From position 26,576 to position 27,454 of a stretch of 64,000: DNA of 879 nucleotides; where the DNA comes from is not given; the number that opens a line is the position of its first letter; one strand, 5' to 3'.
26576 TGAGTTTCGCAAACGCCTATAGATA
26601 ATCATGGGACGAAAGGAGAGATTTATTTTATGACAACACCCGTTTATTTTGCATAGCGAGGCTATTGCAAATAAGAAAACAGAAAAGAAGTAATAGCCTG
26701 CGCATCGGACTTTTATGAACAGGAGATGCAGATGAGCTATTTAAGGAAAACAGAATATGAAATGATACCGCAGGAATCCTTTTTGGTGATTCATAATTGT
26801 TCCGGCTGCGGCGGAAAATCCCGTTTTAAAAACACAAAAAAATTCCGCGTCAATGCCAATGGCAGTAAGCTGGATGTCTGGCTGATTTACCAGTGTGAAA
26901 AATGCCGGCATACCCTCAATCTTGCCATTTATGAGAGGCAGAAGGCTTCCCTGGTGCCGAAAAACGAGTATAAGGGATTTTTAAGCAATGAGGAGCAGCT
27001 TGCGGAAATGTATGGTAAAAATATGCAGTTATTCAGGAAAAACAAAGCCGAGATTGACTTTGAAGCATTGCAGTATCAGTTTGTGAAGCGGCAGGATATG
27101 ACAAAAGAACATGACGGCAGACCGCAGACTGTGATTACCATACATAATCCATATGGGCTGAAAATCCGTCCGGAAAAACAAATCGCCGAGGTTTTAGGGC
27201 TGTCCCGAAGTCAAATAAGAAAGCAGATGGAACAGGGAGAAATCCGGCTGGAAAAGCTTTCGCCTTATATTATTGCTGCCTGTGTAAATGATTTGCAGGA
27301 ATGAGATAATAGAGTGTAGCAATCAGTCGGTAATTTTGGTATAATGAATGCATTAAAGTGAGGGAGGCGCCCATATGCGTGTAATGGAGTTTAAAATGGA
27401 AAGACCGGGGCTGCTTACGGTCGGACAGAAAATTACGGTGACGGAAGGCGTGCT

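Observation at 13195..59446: Unclassified family of ~200-bp long-hairpin repeats with conserved termini, conserved core and compensatory stem substitutions (5 full copies in 64 kb)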

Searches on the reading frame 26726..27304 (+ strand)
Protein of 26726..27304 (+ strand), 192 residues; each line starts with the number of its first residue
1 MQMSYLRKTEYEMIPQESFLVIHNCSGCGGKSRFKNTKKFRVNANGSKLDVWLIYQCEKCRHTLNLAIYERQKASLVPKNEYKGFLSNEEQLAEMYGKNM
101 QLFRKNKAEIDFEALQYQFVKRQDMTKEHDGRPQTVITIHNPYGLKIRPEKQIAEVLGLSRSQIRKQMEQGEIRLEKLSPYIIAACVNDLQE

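Call 10: search_protein_families(library=pfam, proteins=[window:26726-27304:+])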
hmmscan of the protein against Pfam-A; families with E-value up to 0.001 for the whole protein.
window:26726-27304:+ (192 aa): 1 family
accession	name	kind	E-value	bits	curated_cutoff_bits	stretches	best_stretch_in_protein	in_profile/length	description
PF06353.17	DUF1062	-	5.3e-38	131.2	23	1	42-176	1-132/135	Protein of unknown function (DUF1062)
